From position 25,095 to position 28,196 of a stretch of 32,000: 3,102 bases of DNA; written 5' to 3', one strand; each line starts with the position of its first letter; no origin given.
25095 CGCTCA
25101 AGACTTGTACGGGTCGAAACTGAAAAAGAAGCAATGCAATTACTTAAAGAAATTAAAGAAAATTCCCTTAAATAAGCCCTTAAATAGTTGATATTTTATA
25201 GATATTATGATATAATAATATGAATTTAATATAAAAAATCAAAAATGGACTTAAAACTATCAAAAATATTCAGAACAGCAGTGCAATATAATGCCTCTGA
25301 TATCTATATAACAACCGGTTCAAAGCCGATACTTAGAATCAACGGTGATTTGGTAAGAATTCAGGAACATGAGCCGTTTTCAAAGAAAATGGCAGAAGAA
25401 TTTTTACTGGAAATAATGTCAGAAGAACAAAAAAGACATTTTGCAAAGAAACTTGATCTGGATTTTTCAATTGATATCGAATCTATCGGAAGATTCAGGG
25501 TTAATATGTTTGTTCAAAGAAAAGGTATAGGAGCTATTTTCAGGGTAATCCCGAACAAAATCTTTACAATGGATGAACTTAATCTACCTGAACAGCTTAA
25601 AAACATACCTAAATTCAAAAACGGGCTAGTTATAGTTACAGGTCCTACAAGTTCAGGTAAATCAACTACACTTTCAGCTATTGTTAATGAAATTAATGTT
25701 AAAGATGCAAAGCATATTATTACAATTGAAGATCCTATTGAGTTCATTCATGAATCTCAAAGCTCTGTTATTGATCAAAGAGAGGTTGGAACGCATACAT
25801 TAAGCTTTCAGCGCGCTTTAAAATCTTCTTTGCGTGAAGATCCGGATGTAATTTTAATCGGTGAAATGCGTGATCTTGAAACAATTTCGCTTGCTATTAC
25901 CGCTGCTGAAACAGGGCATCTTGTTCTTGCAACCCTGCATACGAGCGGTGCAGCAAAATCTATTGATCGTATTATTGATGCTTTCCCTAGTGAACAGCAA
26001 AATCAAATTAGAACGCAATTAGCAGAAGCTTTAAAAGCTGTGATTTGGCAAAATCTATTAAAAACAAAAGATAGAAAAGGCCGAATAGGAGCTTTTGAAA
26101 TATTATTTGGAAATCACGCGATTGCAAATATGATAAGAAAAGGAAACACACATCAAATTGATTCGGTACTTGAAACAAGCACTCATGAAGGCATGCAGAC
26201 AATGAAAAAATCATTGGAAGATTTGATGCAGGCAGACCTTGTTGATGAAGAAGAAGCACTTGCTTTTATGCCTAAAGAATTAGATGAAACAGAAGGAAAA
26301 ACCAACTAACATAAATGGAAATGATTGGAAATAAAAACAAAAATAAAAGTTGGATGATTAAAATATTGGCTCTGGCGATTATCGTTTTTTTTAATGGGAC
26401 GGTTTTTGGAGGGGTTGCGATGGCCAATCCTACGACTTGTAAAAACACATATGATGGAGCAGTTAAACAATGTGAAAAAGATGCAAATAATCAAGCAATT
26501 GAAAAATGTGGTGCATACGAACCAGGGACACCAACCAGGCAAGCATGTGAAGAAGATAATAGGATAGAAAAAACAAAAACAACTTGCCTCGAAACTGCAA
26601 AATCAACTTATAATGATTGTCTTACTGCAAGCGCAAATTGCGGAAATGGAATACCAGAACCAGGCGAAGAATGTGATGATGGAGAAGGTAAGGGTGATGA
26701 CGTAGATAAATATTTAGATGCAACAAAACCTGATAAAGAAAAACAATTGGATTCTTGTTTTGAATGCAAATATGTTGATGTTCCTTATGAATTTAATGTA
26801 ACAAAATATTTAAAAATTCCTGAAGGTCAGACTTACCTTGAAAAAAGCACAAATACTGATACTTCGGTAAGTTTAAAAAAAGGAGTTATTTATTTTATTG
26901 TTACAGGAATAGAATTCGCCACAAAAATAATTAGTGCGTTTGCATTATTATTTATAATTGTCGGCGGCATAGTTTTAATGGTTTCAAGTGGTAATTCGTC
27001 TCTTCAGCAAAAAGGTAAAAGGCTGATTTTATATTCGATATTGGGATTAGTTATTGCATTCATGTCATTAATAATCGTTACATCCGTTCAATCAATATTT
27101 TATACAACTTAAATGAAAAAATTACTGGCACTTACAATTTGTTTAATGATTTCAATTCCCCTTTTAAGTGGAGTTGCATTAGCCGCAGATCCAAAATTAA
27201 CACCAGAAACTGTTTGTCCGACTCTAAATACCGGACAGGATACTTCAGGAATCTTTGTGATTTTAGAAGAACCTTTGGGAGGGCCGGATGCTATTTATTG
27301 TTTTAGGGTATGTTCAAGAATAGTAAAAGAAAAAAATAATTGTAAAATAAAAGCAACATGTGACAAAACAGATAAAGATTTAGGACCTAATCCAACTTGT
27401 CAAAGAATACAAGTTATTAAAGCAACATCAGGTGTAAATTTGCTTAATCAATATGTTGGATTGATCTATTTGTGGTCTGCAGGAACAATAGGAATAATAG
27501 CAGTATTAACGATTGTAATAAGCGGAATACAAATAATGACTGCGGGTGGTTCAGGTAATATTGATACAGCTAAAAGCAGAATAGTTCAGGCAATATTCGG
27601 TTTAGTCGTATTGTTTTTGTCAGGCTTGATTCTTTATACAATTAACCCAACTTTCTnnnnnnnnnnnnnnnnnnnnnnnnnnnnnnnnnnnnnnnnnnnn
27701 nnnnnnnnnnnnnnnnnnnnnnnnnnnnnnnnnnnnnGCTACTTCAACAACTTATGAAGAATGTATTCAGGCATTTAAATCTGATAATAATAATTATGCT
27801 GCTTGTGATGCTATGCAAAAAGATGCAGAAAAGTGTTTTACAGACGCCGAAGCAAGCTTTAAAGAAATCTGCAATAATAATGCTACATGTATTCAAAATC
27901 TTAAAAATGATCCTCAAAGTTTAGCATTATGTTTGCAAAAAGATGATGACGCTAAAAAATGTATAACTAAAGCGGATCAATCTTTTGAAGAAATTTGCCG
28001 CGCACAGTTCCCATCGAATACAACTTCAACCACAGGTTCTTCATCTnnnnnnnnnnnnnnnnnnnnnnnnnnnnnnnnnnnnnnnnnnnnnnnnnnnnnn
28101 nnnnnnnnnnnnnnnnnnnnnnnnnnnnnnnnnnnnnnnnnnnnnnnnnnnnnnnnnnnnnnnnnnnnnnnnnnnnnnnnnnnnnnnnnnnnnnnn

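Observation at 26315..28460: Two of the five hairpin paralogs carry cysteine-rich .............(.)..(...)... modules and duplicated Cys-helix motifs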

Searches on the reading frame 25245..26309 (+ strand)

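Call 3: search_protein_families(library=pfam, proteins=[window:25245-26309:+], max_evalue=1)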
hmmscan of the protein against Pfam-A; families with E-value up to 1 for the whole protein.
window:25245-26309:+ (354 aa): 22 families
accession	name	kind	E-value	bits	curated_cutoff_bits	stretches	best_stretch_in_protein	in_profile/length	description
PF00437.27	T2SSE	-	4.4e-48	164.2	24.9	1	5-280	12-286/370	Type II/IV secretion system protein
PF25199.1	nSTAND_NTPase5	-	0.00033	21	34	1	121-167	36-82/145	Novel STAND NTPase 5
PF00004.35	AAA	-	0.0053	17.6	21.2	1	129-211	1-69/131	ATPase family associated with various cellular activities (AAA)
PF13555.12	AAA_29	-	0.0057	16.8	27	1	125-147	21-43/61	P-loop containing region of AAA domain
PF13401.12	AAA_22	-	0.007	17.1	27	1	126-162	5-33/130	AAA domain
PF00265.24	TK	-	0.0075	16.6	20.6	1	128-245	3-125/176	Thymidine kinase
PF13173.12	AAA_14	-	0.0082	16.6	27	1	126-170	2-46/129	AAA domain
PF13476.12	AAA_23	-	0.0094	17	27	1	123-146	16-39/201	AAA domain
PF13191.12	AAA_16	-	0.011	16.7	32.6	1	121-153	19-51/167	AAA ATPase domain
PF03266.21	NTPase_1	-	0.013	15.7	23.9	1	129-154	2-27/168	NTPase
PF20720.3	nSTAND3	-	0.014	15.6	27.2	1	125-165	16-55/155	Novel STAND NTPase 3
PF08433.16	KTI12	-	0.014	15.3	22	1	128-203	3-75/271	Chromatin associated protein KTI12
PF13514.12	AAA_27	-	0.022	14.8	22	1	122-147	22-47/206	AAA domain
PF09818.15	ABC_ATPase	-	0.032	13.7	23.2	1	125-150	78-103/283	P-loop domain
PF01926.29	MMR_HSR1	-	0.039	14.5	21.9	1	129-177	2-52/113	50S ribosome-binding GTPase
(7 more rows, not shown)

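Call 4: search_protein_families(library=ncbifam, proteins=[window:25245-26309:+], max_evalue=1)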
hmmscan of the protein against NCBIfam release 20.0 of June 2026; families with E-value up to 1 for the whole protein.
window:25245-26309:+ (354 aa): 21 families
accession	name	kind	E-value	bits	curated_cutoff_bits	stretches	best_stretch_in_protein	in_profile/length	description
TIGR01420.1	pilT_fam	subfamily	1.2e-135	452.2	319.1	1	5-343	2-339/343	PilT/PilU family type 4a pilus ATPase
TIGR02524.1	dot_icm_DotB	equivalog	3e-45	155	463.3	1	7-334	8-346/358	Dot/Icm type IV secretion system ATPase DotB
TIGR02525.1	plasmid_TraJ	equivalog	6.3e-45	153.7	368.3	1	7-343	14-368/372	plasmid transfer ATPase TraJ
TIGR02533.1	type_II_gspE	equivalog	2e-42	145.5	630.25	2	7-245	115-358/486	type II secretion system ATPase GspE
TIGR02538.1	type_IV_pilB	equivalog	3.5e-41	141.5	675.65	2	7-245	187-431/564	type IV-A pilus assembly ATPase PilB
NF041000.1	ATPase_ComGA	equivalog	3.4e-40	137.7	300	1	7-273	2-266/267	competence type IV pilus ATPase ComGA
NF007755.0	PRK10436.1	equivalog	9.4e-39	133.3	617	1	5-273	89-356/465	type II secretion system protein GspE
NF053534.1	T4PilAsmATPsTfpB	equivalog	8.1e-36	123.6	850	2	116-245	326-451/584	type IV pilus assembly ATPase TfpB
TIGR02782.1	TrbB_P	equivalog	1.6e-18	67.1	304.55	1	129-269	139-278/303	P-type conjugative transfer ATPase TrbB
NF058587.1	archaellum_moto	equivalog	4.1e-18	65.4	550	1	129-308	278-454/527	archaellum flagellar ATPase motor FlaI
TIGR02788.1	VirB11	equivalog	2.2e-16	59.7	249.95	1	129-265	147-286/308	P-type DNA transfer ATPase VirB11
NF010469.0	PRK13894.1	subfamily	8.3e-15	54.9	508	1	120-268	145-291/320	conjugal transfer ATPase TrbB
NF010407.0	PRK13833.1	subfamily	1.2e-12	47.9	499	1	129-267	147-283/323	conjugal transfer protein TrbB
TIGR03819.1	heli_sec_ATPase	hypoth_equivalog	1.4e-12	47.5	373.15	1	121-268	174-324/340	TadA family conjugal transfer-associated ATPase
NF053672.1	bindosome_BasE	exception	3.6e-10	39.2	1000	1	129-256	273-401/512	bindosome assembly system ATPase subunit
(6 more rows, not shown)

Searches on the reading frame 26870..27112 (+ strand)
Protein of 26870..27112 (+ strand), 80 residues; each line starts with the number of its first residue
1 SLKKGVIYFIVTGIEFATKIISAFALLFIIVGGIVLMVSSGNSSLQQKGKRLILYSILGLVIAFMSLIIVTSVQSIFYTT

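Call 64: search_solved_structures(query=A3, max_evalue=10, show_alignments=2)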
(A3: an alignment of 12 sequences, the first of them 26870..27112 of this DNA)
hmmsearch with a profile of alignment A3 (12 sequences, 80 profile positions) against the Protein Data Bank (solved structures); distinct sequences matched with E-value up to 10: 8.
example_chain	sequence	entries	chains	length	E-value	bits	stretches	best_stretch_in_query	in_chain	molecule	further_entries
7zm5_A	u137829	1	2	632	0.11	16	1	4-49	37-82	Attachment glycoprotein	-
6s7t_H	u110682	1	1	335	1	12.9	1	36-69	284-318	Magnesium transporter protein 1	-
7c7q_A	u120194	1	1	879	1.5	12.4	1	18-65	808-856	Gamma-aminobutyric acid type B receptor subunit 1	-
6w2x_A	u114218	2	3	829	2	12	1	18-65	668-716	Gamma-aminobutyric acid type B receptor subunit 1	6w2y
6lyy_A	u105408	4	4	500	2.8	11.5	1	15-61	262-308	Monocarboxylate transporter 1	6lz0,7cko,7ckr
7da5_A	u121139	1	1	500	3.1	11.3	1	15-61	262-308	Monocarboxylate transporter 1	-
7yr5_A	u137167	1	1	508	3.3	11.3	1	15-61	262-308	Monocarboxylate transporter 1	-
7c7s_A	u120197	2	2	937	4.1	11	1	18-65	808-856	Gamma-aminobutyric acid type B receptor subunit 1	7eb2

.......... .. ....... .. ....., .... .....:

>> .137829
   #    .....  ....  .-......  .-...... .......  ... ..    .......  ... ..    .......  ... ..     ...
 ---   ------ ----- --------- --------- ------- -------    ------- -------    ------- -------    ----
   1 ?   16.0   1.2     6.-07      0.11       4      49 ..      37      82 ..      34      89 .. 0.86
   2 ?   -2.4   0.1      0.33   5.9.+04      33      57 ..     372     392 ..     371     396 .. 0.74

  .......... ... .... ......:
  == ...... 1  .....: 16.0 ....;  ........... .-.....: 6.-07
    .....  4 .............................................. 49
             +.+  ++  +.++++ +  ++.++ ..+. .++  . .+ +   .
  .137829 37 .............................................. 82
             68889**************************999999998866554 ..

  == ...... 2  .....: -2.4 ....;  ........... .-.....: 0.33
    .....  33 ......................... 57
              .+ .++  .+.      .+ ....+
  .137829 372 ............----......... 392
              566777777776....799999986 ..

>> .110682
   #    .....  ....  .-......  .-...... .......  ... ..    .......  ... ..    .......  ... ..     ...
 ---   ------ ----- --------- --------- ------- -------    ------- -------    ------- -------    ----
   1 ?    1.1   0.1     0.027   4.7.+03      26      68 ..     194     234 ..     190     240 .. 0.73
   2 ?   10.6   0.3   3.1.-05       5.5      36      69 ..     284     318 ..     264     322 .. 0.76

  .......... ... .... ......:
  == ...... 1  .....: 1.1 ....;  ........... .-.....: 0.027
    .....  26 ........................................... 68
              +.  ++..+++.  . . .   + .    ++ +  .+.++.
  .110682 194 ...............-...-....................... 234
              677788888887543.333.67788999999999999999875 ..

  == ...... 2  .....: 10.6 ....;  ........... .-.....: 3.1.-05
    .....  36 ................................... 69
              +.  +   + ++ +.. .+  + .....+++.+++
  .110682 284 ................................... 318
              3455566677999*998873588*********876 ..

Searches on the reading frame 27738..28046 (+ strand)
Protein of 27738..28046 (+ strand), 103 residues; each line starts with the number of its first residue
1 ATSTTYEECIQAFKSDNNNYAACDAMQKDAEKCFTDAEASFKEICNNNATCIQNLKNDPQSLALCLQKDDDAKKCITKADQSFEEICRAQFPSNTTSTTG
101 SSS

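Call 83: search_protein_representatives(protein=window:27738-28046:+)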
Query: 103 residues. Proteins with E-value up to 0.001 (for the whole library): 4; up to 1e-10: 1; up to 1e-30: 1. The best 4 are listed.
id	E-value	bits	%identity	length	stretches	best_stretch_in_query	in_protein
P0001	6.3e-59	212.3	100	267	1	1-103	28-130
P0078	1.4e-10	57.5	25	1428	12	4-92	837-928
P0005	8.1e-07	45.5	44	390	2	3-46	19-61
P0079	6.9e-05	39.3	28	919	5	29-90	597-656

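Call 84: search_protein_families(library=pfam, proteins=[P0078, P0079], max_evalue=0.01)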
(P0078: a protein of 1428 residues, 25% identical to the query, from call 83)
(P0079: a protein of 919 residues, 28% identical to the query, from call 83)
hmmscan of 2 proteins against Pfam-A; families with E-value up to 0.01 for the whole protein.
P0078 (1428 aa): 28 families (the best 25 are shown)
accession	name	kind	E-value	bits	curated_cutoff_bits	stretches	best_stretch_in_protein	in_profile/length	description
PF13424.12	TPR_12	-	0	987.1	30.1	16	847-920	3-76/77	Tetratricopeptide repeat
PF13374.12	TPR_10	-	2.3e-202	650.6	27.5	17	1017-1054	4-41/42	Tetratricopeptide repeat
PF00515.34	TPR_1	-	6.6e-162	519.9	27.8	17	765-794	3-32/34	Tetratricopeptide repeat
PF07719.23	TPR_2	-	1.1e-136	434.3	27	17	765-795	3-33/34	Tetratricopeptide repeat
PF24885.1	TPR_NPHP3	-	3.2e-125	416.7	100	9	1056-1171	98-213/239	Nephrocystin-3 TPR domain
PF13181.12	TPR_8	-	6.4e-120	381.7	25.7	17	891-919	3-31/34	Tetratricopeptide repeat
PF13176.12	TPR_7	-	6.8e-74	238.2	27.9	0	894-920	4-30/36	Tetratricopeptide repeat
PF13428.12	TPR_14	-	3.1e-53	173.1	23.5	0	894-920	6-32/44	Tetratricopeptide repeat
PF13431.12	TPR_17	-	8.1e-52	169.6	24.4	0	1009-1035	7-33/34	Tetratricopeptide repeat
PF14559.12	TPR_19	-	7.8e-49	164.3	25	3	861-918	5-54/68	Tetratricopeptide repeat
PF17874.7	TPR_MalT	-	1.5e-43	149.8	45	6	739-920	19-192/336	MalT-like TPR region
PF13174.12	TPR_6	-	3e-36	122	26.3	0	937-961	6-30/33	Tetratricopeptide repeat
PF13432.12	TPR_16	-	7.1e-28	97.1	32.7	0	857-919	7-61/65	Tetratricopeptide repeat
PF13371.12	TPR_9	-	2.5e-25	88.7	35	0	855-920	3-60/73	Tetratricopeptide repeat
PF07721.20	TPR_4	-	4.5e-15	55.1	27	0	894-914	6-26/26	Tetratricopeptide repeat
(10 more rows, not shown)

P0079 (919 aa): 13 families
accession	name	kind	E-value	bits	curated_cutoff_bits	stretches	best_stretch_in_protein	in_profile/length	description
PF13424.12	TPR_12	-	6.5e-27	94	30.1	6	741-810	5-76/77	Tetratricopeptide repeat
PF07719.23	TPR_2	-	5.5e-18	64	27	0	464-484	6-26/34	Tetratricopeptide repeat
PF14938.12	SNAP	-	1.3e-13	51.6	25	3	513-611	49-147/282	Soluble NSF attachment protein, SNAP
PF11473.13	B2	-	7.1e-10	39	25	0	670-696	34-59/73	RNA binding protein B2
PF23953.1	TPR_COPA_B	-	4.8e-08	33.3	33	0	455-486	70-101/181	COPA/B TPR domain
PF00515.34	TPR_1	-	4.8e-08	32.9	27.8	0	464-484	6-26/34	Tetratricopeptide repeat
PF13401.12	AAA_22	-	4.8e-07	30.6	27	1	20-111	8-97/130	AAA domain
PF25557.1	GAUT_1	-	1.1e-06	29.2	22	0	603-632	32-61/77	Galacturonosyltransferase domain 1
PF17874.7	TPR_MalT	-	3.5e-05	23.7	45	1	424-570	45-192/336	MalT-like TPR region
PF23387.2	TPR_IFT80_172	-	6.8e-05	23.2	25.6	0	745-814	5-76/147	IFT80/172/WDR35/WDR19 TPR domain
PF20703.3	nSTAND1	-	0.00013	22.2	27.1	1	2-135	18-160/379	Novel STAND NTPase 1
PF13191.12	AAA_16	-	0.002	19.1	32.6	0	2-40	4-48/167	AAA ATPase domain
PF13481.12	AAA_25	-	0.002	18.2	27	1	3-40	18-56/195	AAA domain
